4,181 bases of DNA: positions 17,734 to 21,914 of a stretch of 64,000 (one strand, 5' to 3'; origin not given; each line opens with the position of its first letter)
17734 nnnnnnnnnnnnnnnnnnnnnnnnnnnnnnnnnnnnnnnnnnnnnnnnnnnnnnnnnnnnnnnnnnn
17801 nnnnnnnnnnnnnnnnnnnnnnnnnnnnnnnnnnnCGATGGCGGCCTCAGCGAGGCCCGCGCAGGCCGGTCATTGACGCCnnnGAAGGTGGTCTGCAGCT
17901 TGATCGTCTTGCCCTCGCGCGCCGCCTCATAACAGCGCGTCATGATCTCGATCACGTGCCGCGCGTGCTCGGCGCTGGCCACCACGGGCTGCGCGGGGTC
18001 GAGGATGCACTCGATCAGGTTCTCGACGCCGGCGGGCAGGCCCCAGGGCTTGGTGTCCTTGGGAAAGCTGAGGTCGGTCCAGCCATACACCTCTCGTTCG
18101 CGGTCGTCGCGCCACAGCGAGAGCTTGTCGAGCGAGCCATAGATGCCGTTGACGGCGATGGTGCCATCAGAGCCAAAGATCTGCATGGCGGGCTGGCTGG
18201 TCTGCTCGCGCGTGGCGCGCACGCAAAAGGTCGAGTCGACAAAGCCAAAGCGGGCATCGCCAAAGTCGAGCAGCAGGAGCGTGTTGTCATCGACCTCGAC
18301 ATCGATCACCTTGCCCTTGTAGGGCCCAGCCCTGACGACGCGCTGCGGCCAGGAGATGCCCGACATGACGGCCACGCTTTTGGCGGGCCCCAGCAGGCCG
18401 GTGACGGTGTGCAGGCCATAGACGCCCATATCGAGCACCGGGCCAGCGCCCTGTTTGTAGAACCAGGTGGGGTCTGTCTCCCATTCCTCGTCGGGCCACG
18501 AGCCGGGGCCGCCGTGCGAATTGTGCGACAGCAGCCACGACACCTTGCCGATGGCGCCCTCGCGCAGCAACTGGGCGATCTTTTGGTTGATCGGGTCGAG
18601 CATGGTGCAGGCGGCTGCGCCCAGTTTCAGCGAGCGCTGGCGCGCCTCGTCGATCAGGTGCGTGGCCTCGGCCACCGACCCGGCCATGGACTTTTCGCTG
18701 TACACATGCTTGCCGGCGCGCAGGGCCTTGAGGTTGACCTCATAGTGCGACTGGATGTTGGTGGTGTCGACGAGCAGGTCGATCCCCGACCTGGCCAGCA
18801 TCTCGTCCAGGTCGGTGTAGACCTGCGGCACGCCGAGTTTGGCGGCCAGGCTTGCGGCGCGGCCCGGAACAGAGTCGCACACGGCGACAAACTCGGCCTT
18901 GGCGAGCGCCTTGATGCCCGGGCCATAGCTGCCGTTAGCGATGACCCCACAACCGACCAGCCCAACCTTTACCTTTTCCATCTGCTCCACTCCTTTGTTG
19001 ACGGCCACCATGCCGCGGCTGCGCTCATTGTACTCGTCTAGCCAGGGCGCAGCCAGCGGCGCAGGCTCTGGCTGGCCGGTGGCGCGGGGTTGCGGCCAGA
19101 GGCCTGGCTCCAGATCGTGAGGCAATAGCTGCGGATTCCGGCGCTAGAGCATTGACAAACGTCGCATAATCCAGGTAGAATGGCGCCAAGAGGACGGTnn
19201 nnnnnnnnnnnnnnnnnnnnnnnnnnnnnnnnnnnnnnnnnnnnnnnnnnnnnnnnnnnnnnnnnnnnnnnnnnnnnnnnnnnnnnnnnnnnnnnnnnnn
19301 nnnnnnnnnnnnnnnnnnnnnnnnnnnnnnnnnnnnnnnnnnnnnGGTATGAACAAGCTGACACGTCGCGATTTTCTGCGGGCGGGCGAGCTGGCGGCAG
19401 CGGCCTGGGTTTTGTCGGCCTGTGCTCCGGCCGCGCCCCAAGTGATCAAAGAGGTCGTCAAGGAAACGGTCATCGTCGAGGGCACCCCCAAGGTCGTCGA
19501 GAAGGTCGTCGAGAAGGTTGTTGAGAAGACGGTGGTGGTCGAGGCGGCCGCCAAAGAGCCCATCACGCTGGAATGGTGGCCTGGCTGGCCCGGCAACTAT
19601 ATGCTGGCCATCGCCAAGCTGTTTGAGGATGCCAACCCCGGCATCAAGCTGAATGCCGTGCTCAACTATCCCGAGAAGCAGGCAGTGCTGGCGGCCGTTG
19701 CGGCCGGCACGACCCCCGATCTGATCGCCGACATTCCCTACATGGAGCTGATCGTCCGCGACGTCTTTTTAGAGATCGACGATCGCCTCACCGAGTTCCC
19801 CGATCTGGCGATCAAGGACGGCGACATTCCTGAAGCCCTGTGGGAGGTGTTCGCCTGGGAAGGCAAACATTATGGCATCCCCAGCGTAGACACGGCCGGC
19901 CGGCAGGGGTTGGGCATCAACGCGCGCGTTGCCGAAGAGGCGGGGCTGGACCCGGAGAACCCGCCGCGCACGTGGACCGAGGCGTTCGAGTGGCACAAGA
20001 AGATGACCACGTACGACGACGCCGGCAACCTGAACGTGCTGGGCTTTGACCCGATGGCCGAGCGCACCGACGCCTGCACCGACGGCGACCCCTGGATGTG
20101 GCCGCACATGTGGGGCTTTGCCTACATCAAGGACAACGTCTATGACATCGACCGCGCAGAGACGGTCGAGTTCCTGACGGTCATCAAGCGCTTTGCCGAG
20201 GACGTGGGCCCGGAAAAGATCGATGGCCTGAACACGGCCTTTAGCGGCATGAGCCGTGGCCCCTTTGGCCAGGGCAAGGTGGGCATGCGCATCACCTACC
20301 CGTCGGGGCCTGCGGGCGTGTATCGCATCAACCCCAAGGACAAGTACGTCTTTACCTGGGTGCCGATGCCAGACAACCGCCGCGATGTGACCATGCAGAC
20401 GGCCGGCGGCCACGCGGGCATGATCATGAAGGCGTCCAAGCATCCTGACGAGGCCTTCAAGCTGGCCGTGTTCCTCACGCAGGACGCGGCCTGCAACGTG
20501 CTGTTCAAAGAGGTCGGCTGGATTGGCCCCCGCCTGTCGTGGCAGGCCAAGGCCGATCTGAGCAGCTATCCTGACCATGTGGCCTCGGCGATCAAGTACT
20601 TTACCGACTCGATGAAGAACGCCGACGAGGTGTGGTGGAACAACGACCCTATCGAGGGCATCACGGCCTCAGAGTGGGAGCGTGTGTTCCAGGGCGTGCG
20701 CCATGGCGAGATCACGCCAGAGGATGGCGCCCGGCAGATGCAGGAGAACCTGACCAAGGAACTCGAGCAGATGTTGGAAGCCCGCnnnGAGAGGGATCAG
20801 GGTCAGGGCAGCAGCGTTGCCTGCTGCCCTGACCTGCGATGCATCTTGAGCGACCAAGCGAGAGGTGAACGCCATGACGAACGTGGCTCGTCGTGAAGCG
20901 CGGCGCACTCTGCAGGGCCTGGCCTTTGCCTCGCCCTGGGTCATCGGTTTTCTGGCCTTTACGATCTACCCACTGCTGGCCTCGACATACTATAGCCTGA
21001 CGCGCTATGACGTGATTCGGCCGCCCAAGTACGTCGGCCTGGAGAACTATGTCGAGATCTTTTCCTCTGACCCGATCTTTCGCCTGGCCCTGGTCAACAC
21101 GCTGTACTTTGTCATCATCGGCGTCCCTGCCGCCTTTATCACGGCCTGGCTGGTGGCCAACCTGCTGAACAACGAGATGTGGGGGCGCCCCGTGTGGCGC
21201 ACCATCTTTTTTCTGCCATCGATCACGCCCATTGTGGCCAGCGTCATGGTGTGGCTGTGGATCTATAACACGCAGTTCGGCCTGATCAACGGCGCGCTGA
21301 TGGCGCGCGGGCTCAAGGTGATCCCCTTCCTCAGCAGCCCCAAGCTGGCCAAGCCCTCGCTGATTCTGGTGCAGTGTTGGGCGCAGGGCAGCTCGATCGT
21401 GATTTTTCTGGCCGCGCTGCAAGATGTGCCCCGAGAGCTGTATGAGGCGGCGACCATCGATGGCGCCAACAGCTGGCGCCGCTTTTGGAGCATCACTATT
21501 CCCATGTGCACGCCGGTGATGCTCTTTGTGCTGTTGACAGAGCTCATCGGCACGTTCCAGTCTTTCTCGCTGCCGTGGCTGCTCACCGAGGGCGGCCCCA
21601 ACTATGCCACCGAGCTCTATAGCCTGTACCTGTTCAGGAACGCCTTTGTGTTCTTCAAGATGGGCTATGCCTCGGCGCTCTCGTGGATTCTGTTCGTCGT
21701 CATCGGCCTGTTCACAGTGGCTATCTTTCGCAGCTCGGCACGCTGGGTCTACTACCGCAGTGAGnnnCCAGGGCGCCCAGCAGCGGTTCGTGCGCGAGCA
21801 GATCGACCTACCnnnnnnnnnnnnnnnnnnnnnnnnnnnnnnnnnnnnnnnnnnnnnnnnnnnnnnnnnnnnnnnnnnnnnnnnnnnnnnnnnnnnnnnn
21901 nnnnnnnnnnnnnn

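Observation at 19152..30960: Glucuronoxylan-side-chain utilisation locus: sugar ABC importer, fused two-domain CE15-like esterase, CE7-like esterase, tandem GH4 paralogs, ROK repressor and NagB-family enzyme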

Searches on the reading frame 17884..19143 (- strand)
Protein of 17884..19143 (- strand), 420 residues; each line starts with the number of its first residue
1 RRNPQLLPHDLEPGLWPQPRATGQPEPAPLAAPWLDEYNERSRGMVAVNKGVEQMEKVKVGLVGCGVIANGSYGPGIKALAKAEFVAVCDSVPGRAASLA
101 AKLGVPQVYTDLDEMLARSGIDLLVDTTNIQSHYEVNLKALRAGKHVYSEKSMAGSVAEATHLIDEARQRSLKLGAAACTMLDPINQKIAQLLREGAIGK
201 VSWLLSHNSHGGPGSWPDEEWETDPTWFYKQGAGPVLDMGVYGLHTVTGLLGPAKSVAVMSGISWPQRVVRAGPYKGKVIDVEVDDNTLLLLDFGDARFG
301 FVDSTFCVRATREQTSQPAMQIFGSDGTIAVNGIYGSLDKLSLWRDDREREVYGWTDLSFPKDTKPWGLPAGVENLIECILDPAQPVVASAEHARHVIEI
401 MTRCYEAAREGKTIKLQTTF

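Call 23: search_protein_families(library=pfam, proteins=[window:17884-19143:-], max_evalue=0.0001)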
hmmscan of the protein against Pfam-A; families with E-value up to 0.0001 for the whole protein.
window:17884-19143:- (420 aa): 4 families
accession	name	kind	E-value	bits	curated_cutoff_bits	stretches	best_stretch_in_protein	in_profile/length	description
PF01408.29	GFO_IDH_MocA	-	1.2e-19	71.6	24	1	58-174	1-116/120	Oxidoreductase family, NAD-binding Rossmann fold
PF22725.1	GFO_IDH_MocA_C3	-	2.8e-17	63.3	27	1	187-329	2-123/124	GFO/IDH/MocA C-terminal domain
PF02894.22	GFO_IDH_MocA_C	-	1.6e-13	51.4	22.9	1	191-416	2-218/218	Oxidoreductase family, C-terminal alpha/beta domain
PF03447.22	NAD_binding_3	-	1.7e-07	32.4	24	1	64-169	1-108/116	Homoserine dehydrogenase, NAD binding domain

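Call 72: search_solved_structures(query=window:17884-19005:-, max_evalue=0.00001)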
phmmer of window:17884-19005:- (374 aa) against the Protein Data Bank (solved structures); distinct sequences matched with E-value up to 0.00001: 54.
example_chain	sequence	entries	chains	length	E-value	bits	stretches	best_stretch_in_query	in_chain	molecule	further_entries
9m3d_B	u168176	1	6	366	8.5e-20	74.4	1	9-202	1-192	DgpA1 from W974-1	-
1evj_A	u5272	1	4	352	9e-20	74.3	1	15-207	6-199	GLUCOSE-FRUCTOSE OXIDOREDUCTASE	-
1ofg_A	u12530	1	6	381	5.5e-19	71.8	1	14-207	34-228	GLUCOSE-FRUCTOSE OXIDOREDUCTASE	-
1ryd_A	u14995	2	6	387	5.8e-19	71.7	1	14-207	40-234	glucose-fructose oxidoreductase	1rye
1h6a_A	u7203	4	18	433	7.9e-19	71.2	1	14-207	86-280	PRECURSOR FORM OF GLUCOSE-FRUCTOSE OXIDOREDUCTASE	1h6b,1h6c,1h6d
7xr9_A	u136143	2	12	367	5.5e-18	68.5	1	9-199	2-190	DgpA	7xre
5a02_A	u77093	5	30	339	5.7e-17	65.1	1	12-370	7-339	ALDOSE-ALDOSE OXIDOREDUCTASE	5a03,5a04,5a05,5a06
3q2k_A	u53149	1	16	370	2.5e-16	63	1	10-370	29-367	oxidoreductase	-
3q2i_A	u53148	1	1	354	9.5e-15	57.8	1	10-371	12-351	dehydrogenase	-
3evn_A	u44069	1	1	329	1.4e-14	57.2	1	9-162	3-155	Oxidoreductase, Gfo/Idh/MocA family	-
3oqb_A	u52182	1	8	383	3.4e-14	56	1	50-282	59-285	Oxidoreductase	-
4fb5_A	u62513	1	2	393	1.2e-13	54.1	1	9-285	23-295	Probable oxidoreductase protein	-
3e9m_A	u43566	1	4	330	2.2e-13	53.3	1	9-206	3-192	Oxidoreductase, Gfo/Idh/MocA family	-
4gqa_A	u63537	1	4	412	4.4e-13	52.3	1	37-302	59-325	NAD binding Oxidoreductase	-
6ktj_A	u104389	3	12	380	2.3e-12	50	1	42-286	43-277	Scyllo-inositol dehydrogenase with L-glucose dehydrogenase activity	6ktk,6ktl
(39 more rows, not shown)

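Call 73: search_protein_families(library=ncbifam, proteins=[window:17884-19005:-], max_evalue=0.00001)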
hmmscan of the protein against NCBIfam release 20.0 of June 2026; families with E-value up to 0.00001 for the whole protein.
window:17884-19005:- (374 aa): 10 families
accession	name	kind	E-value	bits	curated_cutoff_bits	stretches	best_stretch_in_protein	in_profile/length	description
TIGR04380.1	myo_inos_iolG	equivalog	5.1e-18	65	355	1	11-206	1-186/330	inositol 2-dehydrogenase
NF041392.1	XylDh_Gfo6_Halo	equivalog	5e-17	61.7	350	1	9-370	14-350/350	D-xylose 1-dehydrogenase Gfo6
NF040723.1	UDP-GlcNAcDh_Arch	equivalog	2.8e-14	53.3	450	1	12-156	1-142/302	UDP-N-acetylglucosamine 3-dehydrogenase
NF052479.1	LevoglcsnDh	equivalog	5.7e-14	51.6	650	1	36-309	35-311/386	levoglucosan dehydrogenase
NF008607.0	PRK11579.1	subfamily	1.2e-13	50.8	330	1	10-164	3-154/346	oxidoreductase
NF007574.0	PRK10206.1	equivalog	3.6e-10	39.4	352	1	63-212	54-194/345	oxidoreductase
NF052679.1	InsChiInosDhIolG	equivalog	3.1e-09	36.3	540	1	12-128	3-120/343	bifunctional inositol 2-dehydrogenase/D-chiro-inositol 1-dehydrogenase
NF058561.1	BT_2158_fam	equivalog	1e-08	34.2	750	1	13-156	35-178/487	glycoside 3-dehydrogenase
NF009830.0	PRK13304.1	equivalog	3.8e-08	33.1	267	1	12-101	2-88/265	aspartate dehydrogenase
NF058563.1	BT_2159_fam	equivalog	2.5e-07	30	650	1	12-184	1-170/350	disaccharide 3-dehydrogenase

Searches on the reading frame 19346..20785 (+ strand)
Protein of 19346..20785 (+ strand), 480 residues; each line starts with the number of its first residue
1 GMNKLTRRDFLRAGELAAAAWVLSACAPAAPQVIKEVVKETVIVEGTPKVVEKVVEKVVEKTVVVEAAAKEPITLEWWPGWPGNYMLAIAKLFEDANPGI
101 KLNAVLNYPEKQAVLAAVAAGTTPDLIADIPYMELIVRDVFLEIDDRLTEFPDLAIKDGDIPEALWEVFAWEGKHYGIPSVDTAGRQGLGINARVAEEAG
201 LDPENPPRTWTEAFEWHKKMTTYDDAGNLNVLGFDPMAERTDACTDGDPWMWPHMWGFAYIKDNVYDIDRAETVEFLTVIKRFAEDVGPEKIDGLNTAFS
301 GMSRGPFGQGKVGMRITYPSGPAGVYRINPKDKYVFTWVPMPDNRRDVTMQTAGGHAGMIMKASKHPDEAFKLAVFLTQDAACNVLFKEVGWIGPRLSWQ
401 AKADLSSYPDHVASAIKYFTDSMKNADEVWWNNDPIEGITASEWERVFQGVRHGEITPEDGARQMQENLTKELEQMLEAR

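Call 4: search_protein_families(library=pfam, proteins=[window:19349-20785:+], max_evalue=0.01)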
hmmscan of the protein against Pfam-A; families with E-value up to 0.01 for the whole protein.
seq(479 aa): 2 families
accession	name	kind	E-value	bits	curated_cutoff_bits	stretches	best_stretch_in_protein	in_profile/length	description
PF13416.11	SBP_bac_8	-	4.5e-19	69.7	27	1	87-409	1-276/279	Bacterial extracellular solute-binding protein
PF01547.30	SBP_bac_1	-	4.3e-16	60.2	26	1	84-381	9-305/307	Bacterial extracellular solute-binding protein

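Call 5: search_protein_families(library=ncbifam, proteins=[window:19346-20785:+], max_evalue=0.001)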
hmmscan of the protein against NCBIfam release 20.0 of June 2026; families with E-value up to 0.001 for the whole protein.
window:19346-20785:+ (480 aa): 0 families

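Call 28: search_solved_structures(query=window:19346-20785:+, max_evalue=0.1)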
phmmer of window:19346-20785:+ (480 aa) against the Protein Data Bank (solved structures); distinct sequences matched with E-value up to 0.1: 18.
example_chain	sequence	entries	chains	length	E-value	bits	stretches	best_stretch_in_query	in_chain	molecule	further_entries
4qrz_A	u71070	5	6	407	1.8e-14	56.8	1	89-467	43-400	ABC-TYPE SUGAR TRANSPORTER | ABC transporter, substrate binding protein (Sugar)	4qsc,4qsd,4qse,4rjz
4r9f_A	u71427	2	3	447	4.9e-11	45.5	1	75-375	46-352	MBP1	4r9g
6rjy_A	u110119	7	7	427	1.9e-08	37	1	89-478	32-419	Arabino-oligosaccharids-binding protein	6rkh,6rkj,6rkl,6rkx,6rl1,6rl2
9xf5_A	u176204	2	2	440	3.2e-07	33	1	66-221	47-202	ABC transporter substrate-binding protein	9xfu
5ci5_A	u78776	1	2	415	4.9e-07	32.3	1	117-471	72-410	Extracellular solute-binding protein family 1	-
7bvt_A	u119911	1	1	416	3.4e-06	29.6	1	72-391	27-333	Hypothetical sugar ABC-transporter sugar binding protein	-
7nbz_A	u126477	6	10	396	1e-05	28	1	205-473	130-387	Sulfoquinovosyl binding protein | Sulfoquinovosyl glycerol-binding protein SmoF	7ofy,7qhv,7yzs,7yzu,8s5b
6lce_A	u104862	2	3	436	2.3e-05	26.8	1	101-392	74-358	ABC transporter substrate binding component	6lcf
4r6k_A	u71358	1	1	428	0.00021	23.6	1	68-467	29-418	SOLUTE-BINDING PROTEIN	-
5z6b_A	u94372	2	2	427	0.0003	23.2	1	69-467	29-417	Putative ABC transporter substrate-binding protein YesO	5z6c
4zza_A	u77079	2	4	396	0.0053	19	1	88-220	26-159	Sugar binding protein of ABC transporter system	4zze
4zs9_A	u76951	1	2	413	0.0058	18.9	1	88-220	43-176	Sugar binding protein of ABC transporter system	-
9rwc_A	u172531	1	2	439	0.011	18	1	81-159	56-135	Sugar ABC transporter, sugar-binding protein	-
9ry2_A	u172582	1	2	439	0.012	17.9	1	81-159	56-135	Sugar ABC transporter, sugar-binding protein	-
9ru4_A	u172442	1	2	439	0.013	17.7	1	81-159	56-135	Sugar ABC transporter, sugar-binding protein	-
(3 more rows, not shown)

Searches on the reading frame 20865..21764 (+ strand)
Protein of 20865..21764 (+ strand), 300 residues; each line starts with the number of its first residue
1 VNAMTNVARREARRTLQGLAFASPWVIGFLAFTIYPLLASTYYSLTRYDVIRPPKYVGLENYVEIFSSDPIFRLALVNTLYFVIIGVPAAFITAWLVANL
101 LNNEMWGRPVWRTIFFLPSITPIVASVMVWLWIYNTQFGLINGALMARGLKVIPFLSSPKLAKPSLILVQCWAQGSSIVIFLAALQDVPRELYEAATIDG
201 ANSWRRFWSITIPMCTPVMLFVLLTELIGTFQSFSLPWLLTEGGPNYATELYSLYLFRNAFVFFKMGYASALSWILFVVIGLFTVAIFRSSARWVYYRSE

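Call 4: search_protein_families(library=pfam, proteins=[window:20865-21764:+], max_evalue=0.01)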
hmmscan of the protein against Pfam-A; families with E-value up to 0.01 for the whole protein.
window:20865-21764:+ (300 aa): 1 family
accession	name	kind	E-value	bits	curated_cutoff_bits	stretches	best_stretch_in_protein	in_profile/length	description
PF00528.27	BPD_transp_1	-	1.7e-12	47.9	26.4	1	87-288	2-175/184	Binding-protein-dependent transport system inner membrane component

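Call 5: search_protein_families(library=ncbifam, proteins=[window:20865-21764:+], max_evalue=0.001)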
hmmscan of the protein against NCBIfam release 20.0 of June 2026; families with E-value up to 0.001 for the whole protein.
window:20865-21764:+ (300 aa): 14 families
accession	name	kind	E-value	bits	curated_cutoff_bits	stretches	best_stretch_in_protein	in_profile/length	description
NF007852.0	PRK10561.1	equivalog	4.2e-29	102.3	335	1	21-297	17-294/295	sn-glycerol-3-phosphate ABC transporter permease UgpA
NF040931.1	ABC_arch_GlcT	equivalog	1.9e-28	99.9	360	1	28-282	7-261/278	glucose ABC transporter permease GlcT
NF008232.0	PRK10999.1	equivalog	2.8e-22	79.2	392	1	57-285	265-509/520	maltose ABC transporter permease MalF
TIGR03262.1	PhnU2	equivalog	5.4e-11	41.8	593.25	1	52-259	33-230/546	putative 2-aminoethylphosphonate ABC transporter permease subunit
TIGR02140.1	permease_CysW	equivalog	1.4e-08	34.6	329.1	1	58-221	32-188/261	sulfate ABC transporter permease subunit CysW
NF040932.1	ABC_arch_GlcU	equivalog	7.2e-08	32.4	340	1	180-253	154-224/272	glucose ABC transporter permease GlcU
TIGR01581.1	Mo_ABC_porter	hypoth_equivalog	1e-07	31.7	210.3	1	75-225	30-166/225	ABC transporter permease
TIGR00969.1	3a0106s02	subfamily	1e-05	25.2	240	1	58-222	46-203/272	sulfate ABC transporter permease subunit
NF008231.0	PRK10998.1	equivalog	1.2e-05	25.1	261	1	185-281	181-278/296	maltose ABC transporter permease MalG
NF011624.0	PRK15050.1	equivalog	1.5e-05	24.3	247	1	6-273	12-268/297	2-aminoethylphosphonate ABC transporter permease subunit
NF043074.1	MMSYN1_0196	equivalog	2.1e-05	24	350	1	21-285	13-257/277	spermidine/putrescine ABC transporter permease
NF006939.0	PRK09421.1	equivalog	4.5e-05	22.9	262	1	74-220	14-151/230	molybdate ABC transporter permease subunit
NF008210.0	PRK10973.1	equivalog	0.00031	20.5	297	1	175-241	156-222/281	sn-glycerol-3-phosphate ABC transporter permease UgpE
TIGR03226.1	PhnU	equivalog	0.001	18.6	283.45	0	8-293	35-305/311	2-aminoethylphosphonate ABC transporter permease subunit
